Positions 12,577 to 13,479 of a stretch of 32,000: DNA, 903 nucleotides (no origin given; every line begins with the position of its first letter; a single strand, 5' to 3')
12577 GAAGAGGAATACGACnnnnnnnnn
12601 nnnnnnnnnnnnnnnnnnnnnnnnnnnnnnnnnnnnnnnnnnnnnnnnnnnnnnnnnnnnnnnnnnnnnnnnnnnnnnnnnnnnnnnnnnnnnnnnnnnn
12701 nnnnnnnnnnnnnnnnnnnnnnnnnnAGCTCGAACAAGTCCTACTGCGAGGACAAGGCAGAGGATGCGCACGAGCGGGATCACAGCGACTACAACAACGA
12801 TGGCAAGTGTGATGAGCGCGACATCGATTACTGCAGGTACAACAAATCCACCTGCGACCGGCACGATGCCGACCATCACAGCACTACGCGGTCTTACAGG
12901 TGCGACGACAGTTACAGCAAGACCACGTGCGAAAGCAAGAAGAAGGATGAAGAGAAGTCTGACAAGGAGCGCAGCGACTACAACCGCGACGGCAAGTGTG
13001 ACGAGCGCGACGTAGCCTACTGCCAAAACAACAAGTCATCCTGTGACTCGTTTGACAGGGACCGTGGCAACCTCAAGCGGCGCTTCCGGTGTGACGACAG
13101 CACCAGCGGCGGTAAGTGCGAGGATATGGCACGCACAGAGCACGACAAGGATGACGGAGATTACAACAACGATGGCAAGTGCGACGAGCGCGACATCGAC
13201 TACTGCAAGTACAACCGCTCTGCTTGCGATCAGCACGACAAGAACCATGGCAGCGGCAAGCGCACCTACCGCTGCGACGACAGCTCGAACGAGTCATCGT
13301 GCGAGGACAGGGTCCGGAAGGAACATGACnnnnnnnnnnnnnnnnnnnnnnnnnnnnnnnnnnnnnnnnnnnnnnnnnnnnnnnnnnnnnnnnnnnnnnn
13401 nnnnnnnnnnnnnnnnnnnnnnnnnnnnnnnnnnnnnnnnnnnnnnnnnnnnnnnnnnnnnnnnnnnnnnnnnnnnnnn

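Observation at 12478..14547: Unrecognised Asp/Cys/His-rich 61-63-aa repeat (x9) with an EF-hand/thrombospondin-type-3-like calcium loop, inserted into a loop of a DUF11 domain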

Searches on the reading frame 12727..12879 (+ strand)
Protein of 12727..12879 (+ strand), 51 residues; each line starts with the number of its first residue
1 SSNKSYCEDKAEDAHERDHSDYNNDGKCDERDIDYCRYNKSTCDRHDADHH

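Call 60: search_solved_structures(query=A6, max_evalue=10, show_alignments=4)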
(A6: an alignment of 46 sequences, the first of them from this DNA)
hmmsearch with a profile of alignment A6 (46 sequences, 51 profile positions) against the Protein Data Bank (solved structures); distinct sequences matched with E-value up to 10: 4.
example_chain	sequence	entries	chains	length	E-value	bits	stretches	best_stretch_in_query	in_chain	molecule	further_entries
4fl4_A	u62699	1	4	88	0.037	17.1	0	18-33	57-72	Glycoside hydrolase family 9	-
2mte_A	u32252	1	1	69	0.42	13.8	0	17-32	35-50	Cellulose 1,4-beta-cellobiosidase (reducing end) CelS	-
1daq_A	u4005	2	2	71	0.43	13.7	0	17-32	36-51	ENDOGLUCANASE SS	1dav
2vn6_B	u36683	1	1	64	1.6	11.9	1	20-32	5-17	ENDOGLUCANASE A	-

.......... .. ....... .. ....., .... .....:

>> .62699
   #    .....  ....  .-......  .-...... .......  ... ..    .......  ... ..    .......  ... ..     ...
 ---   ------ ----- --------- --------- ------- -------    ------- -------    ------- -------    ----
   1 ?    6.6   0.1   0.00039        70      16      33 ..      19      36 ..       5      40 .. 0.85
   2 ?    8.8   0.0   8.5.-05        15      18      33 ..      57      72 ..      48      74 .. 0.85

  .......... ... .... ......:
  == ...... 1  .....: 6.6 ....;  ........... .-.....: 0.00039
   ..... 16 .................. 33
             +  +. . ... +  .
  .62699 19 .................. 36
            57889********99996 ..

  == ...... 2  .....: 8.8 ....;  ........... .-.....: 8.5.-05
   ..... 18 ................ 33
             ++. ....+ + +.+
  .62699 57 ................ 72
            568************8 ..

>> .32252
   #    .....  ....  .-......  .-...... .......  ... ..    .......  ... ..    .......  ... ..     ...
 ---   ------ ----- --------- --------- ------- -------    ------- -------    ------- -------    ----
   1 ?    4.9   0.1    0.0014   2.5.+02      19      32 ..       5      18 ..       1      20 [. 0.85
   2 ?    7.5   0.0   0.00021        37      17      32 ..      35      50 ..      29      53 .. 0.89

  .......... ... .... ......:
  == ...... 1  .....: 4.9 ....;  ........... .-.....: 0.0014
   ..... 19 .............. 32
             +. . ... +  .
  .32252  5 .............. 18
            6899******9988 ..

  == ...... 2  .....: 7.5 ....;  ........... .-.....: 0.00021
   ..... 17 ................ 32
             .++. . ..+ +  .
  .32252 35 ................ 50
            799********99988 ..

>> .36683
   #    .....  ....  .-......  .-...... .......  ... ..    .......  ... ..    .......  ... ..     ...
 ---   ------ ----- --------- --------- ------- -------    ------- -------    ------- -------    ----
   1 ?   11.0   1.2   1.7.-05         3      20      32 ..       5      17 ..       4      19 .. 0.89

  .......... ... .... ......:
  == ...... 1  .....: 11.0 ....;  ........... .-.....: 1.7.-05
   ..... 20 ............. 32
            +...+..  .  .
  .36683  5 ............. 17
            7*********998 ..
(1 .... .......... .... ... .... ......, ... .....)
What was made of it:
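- Closest known: Dockerin type I calcium loop / F-hand. Same: It is nearly identical to dockerin loops such as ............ in 2vn6_B (call 60).
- All PDB sequence hits in the loop-centred frame are dockerins; 2vn6_B has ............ (call 60).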

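Call 61: search_protein_families(library=pfam, alignment_id=A6, max_evalue=10)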
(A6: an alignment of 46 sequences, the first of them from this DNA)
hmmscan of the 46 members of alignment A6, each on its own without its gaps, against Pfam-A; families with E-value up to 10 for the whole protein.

A. member 1, seq(51 aa): 1 family
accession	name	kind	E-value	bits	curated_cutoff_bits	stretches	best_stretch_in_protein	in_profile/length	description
PF00404.24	Dockerin_1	-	0.096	13.3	22.9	1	9-33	25-49/57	Dockerin type I domain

B. families by the number of members that match (of 46 scanned): 9 families
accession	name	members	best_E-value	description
PF00404.24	Dockerin_1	22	0.0059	Dockerin type I domain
PF24324.1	MYND_ZMYND11_ZMYD8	1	0.0051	ZMYND11/ZMYD8, MYND zinc finger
PF15792.10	LAS2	1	0.027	Lung adenoma susceptibility protein 2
PF13878.12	zf-C2H2_3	1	0.14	zinc-finger of acetyl-transferase ESCO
PF13405.12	EF-hand_6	1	0.31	EF-hand domain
PF01839.29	FG-GAP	1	0.32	FG-GAP repeat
PF15807.10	MAP17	1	1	Membrane-associated protein 117 kDa, PDZK1-interacting protein 1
PF03154.20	Atrophin-1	1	2.1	Atrophin-1 family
PF12226.14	Astro_capsid_p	1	3.6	Turkey astrovirus capsid protein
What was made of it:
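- On Dockerin type I (PF00404): Single junctions reach at best E 0.0059 and 13 bits (call 61).
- Pfam EF-hand models do not match: 1 of 46 junctions at E 0.31 (call 61). Single junctions are all below threshold, with a best E of 0.0059 (call 61).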

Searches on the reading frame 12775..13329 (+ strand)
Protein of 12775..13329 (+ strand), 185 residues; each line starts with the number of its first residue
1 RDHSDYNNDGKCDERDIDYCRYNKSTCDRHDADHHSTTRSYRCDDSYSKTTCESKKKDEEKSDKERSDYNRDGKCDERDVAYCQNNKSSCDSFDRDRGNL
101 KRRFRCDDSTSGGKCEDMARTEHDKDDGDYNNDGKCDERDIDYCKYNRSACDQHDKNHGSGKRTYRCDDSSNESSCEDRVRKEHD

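Call 52: predict_structure(alignment_id=A5)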
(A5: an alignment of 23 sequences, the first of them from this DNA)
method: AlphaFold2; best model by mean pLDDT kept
length: 185 residues; sequences in the alignment: 23
mean_pLDDT: 82.5   pTM: 0.57
mean pLDDT of the five models: 82.5, 81.6, 81.1, 80.3, 67.4
residues with pLDDT >= 90: 37; 70-90: 130; 50-70: 18; < 50: 0
segments of 3 or more residues with pLDDT < 50: none
pLDDT, mean of each block of 10 residues (from residue 1): 87 93 80 76 93 91 81 87 83 70 81 78 72 82 89 74 81 87 81
secondary structure, 60 per line:
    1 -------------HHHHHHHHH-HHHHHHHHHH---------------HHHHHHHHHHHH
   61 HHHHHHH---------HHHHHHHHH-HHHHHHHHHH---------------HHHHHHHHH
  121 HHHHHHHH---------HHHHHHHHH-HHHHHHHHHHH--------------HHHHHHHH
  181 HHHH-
elements in order: H14-22 H24-33 H49-67 H77-85 H87-96 H112-128 H138-146 H148-158 H173-184
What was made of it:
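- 12775..12963 (+): Unit 2 (63 aa). Loop at nt 12787-12822. First unit of the AF2 tri-unit model (call 52).
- On EF-hand (canonical): In the AF2 tri-unit model, H49-67 ends at D68 (loop position 1) and H77-85 starts at loop position 10 (call 52).
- The helix at residues 49-67 ends at loop position 1 (D68), and the helix at 77-85 starts at loop position 10 (call 52). AF2 gives pLDDT 82.5 with no residue below 50 (call 52).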

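Call 55: fold_search(model_id=the predicted structure, library=pdb)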
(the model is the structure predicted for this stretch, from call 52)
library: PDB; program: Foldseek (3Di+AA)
matches with E <= 10: 0; with E <= 0.001: 0
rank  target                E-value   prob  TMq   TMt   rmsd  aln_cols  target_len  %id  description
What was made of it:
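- Tried and rejected: It gave no match at all (call 55).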
